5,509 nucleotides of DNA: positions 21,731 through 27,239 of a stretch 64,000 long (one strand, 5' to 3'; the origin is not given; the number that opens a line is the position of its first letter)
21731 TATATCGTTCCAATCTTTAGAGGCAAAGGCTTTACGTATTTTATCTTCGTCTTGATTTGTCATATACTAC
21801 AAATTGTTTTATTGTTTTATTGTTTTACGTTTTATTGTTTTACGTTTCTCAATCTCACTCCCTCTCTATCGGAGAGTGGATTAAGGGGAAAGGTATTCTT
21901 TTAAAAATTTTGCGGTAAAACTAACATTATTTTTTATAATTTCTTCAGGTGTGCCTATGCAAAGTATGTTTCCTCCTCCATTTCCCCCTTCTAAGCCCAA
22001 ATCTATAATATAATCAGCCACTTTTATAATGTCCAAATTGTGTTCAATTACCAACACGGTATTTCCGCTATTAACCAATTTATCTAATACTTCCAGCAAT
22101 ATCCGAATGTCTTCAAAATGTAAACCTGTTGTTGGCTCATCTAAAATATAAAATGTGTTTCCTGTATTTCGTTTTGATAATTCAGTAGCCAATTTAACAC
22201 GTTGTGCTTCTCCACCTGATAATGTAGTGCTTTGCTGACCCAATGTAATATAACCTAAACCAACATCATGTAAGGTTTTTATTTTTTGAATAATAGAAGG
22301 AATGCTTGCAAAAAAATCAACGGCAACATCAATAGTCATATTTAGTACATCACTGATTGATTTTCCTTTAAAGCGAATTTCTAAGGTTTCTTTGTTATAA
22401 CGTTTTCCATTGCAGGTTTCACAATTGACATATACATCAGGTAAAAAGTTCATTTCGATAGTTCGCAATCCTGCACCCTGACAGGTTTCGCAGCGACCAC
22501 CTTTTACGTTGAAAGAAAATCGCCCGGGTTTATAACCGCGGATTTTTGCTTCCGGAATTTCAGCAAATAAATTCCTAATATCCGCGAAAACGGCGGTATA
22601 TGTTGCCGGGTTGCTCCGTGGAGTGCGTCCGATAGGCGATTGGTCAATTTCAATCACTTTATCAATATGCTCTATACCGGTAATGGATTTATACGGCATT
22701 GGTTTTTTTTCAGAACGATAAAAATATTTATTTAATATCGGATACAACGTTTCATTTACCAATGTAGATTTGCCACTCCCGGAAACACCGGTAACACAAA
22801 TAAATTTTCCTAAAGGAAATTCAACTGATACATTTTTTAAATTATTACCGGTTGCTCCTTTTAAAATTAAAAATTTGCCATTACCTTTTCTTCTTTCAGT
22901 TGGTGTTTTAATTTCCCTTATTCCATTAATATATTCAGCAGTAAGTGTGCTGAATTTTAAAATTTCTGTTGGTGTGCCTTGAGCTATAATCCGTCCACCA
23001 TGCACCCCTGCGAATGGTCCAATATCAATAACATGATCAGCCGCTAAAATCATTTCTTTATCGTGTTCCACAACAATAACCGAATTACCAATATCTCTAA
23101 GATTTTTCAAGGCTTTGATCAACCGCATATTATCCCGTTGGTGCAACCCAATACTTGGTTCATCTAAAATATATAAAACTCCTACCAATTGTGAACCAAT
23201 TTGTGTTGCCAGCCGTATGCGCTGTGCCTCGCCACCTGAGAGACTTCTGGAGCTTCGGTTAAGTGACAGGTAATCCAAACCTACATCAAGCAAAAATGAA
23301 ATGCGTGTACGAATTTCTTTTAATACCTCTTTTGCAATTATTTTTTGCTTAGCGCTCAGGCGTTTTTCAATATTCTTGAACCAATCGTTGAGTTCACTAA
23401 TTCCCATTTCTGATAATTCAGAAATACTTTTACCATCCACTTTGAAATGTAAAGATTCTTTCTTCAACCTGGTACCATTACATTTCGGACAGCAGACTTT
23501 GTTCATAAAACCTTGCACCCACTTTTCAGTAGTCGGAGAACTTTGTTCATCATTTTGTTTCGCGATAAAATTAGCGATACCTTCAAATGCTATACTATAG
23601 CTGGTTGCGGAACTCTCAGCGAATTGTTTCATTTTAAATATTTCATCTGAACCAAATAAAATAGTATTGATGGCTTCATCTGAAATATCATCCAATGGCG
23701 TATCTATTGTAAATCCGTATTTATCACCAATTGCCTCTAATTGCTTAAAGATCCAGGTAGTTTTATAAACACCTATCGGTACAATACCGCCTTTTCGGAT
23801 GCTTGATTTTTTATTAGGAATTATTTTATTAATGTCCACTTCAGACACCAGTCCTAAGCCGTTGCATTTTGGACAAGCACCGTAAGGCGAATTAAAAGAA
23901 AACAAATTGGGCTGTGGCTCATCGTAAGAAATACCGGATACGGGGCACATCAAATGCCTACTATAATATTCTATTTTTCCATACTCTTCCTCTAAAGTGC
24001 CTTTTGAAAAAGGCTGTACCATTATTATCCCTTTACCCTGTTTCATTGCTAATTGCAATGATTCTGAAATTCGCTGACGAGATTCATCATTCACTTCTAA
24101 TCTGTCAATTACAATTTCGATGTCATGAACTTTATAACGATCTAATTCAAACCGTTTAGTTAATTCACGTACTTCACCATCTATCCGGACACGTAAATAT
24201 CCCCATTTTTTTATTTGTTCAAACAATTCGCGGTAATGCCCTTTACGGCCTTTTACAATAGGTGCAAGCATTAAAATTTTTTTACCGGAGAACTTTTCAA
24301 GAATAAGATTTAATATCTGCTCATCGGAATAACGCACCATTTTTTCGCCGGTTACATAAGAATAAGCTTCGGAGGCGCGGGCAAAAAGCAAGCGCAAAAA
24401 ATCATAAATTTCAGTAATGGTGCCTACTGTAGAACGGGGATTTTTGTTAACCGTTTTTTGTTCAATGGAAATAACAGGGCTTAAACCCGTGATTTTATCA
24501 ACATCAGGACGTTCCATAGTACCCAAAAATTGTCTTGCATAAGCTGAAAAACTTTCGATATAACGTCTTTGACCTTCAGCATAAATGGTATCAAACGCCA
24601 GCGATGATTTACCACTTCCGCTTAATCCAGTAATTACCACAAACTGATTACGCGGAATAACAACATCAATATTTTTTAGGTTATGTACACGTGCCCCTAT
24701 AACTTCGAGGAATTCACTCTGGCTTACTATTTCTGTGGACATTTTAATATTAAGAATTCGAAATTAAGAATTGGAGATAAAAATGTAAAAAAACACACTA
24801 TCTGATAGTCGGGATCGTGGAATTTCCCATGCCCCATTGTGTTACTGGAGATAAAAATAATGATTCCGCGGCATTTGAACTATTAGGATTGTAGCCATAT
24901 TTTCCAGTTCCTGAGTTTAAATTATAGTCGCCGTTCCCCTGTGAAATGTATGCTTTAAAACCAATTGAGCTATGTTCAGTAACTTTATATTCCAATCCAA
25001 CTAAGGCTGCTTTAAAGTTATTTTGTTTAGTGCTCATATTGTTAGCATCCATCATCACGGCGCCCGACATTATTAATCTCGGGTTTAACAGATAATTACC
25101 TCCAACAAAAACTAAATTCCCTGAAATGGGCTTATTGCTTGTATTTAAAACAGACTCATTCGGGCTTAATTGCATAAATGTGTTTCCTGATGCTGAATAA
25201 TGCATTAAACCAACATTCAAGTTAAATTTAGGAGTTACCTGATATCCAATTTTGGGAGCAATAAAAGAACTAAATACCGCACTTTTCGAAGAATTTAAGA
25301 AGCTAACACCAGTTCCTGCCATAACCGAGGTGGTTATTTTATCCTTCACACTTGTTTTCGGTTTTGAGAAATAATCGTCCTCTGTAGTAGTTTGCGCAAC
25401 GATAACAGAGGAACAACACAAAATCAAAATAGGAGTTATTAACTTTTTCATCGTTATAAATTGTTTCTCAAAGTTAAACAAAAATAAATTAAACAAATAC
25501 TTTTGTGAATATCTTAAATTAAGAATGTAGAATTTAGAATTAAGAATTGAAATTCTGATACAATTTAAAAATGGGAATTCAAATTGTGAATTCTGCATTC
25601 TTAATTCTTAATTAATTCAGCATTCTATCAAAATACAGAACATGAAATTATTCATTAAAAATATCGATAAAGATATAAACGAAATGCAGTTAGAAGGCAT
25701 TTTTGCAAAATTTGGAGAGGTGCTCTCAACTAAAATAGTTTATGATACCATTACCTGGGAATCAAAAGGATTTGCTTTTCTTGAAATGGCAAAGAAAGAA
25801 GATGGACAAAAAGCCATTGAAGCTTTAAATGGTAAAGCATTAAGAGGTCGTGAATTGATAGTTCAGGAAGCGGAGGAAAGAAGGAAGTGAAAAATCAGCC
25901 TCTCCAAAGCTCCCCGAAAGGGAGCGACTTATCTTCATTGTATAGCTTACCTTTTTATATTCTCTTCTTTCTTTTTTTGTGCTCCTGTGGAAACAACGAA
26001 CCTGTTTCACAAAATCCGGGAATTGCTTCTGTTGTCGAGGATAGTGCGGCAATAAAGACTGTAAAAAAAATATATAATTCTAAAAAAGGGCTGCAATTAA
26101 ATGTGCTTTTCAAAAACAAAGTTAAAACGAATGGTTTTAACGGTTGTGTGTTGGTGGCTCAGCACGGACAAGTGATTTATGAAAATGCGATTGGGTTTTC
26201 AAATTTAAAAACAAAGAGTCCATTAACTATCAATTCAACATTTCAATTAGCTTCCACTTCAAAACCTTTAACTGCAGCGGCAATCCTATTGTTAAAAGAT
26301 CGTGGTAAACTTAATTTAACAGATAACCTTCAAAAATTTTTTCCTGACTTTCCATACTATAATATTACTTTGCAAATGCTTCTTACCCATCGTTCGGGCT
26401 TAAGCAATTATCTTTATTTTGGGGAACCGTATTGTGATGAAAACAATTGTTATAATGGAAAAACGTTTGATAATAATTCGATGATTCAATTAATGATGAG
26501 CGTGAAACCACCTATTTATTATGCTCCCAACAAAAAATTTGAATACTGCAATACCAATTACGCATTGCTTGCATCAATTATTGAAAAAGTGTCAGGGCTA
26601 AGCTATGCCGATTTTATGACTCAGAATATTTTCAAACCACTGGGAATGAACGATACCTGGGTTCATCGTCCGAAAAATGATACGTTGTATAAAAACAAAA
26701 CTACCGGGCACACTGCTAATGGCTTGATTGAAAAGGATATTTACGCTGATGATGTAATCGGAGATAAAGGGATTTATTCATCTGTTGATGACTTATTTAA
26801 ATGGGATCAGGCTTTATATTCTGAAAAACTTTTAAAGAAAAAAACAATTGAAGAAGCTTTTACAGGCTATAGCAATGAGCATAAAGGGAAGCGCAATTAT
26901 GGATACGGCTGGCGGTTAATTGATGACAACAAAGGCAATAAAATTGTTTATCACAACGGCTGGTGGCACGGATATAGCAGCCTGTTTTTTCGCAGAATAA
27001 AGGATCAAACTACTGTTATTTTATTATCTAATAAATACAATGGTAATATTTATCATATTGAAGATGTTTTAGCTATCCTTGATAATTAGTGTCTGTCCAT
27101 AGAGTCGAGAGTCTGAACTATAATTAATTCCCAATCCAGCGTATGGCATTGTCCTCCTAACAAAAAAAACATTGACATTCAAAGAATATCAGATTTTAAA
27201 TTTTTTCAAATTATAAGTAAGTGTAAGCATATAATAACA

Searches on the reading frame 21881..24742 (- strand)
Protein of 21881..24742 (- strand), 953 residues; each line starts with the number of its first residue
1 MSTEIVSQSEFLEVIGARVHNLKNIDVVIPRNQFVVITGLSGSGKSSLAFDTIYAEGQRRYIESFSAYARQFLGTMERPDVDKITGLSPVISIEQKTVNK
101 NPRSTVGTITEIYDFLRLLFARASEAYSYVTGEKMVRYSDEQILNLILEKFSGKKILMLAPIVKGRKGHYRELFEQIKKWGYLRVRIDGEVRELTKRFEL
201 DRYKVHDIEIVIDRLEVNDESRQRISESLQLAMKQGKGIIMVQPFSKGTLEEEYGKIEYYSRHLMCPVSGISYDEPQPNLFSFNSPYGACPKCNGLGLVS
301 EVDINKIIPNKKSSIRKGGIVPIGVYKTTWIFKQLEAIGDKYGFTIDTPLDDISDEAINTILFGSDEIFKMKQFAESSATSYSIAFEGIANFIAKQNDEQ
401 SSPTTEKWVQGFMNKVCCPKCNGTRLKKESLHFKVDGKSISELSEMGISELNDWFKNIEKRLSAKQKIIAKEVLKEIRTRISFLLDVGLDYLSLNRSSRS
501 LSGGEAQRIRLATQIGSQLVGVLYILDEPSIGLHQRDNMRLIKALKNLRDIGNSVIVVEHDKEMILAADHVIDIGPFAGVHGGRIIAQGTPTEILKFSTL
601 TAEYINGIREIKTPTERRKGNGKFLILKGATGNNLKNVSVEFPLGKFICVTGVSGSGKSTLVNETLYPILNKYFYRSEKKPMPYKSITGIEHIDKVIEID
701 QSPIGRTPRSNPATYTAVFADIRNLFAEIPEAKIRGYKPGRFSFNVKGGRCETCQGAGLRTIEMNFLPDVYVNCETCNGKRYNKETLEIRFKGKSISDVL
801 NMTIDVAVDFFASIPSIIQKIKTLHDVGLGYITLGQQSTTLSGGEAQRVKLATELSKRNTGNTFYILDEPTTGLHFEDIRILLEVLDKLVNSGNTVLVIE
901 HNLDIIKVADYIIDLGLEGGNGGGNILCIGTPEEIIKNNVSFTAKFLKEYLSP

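Call 70: search_protein_families(library=pfam, proteins=[window:21881-24742:-], max_evalue=0.00001)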
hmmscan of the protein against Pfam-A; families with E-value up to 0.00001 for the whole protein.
window:21881-24742:- (953 aa): 7 families
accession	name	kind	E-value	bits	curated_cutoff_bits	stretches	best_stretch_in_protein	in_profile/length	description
PF17760.6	UvrA_inter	-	5.7e-35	119.9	23.3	1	140-243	3-106/109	UvrA interaction domain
PF17755.6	UvrA_DNA-bind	-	7.3e-24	84.6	23.2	1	303-409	1-108/110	UvrA DNA-binding domain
PF00005.33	ABC_tran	-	6.4e-20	72.6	25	0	824-872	92-137/137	ABC transporter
PF02463.25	SMC_N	-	5.4e-13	49.3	40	0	234-574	135-211/220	RecF/RecN/SMC N terminal domain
PF13191.12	AAA_16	-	1.4e-07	32.6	32.6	0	646-672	25-51/167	AAA ATPase domain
PF13555.12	AAA_29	-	5.3e-07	29.7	27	0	639-662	16-39/61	P-loop containing region of AAA domain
PF20703.3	nSTAND1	-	8.4e-07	29.4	27.1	0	30-49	31-50/379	Novel STAND NTPase 1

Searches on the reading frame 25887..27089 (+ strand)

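Call 70: search_protein_families(library=pfam, proteins=[window:25887-27089:+], max_evalue=0.00001)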
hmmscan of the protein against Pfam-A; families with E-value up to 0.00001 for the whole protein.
window:25887-27089:+ (400 aa): 1 family
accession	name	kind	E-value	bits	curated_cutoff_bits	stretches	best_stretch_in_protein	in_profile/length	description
PF00144.29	Beta-lactamase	-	5.5e-60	203.7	27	1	75-392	5-319/329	Beta-lactamase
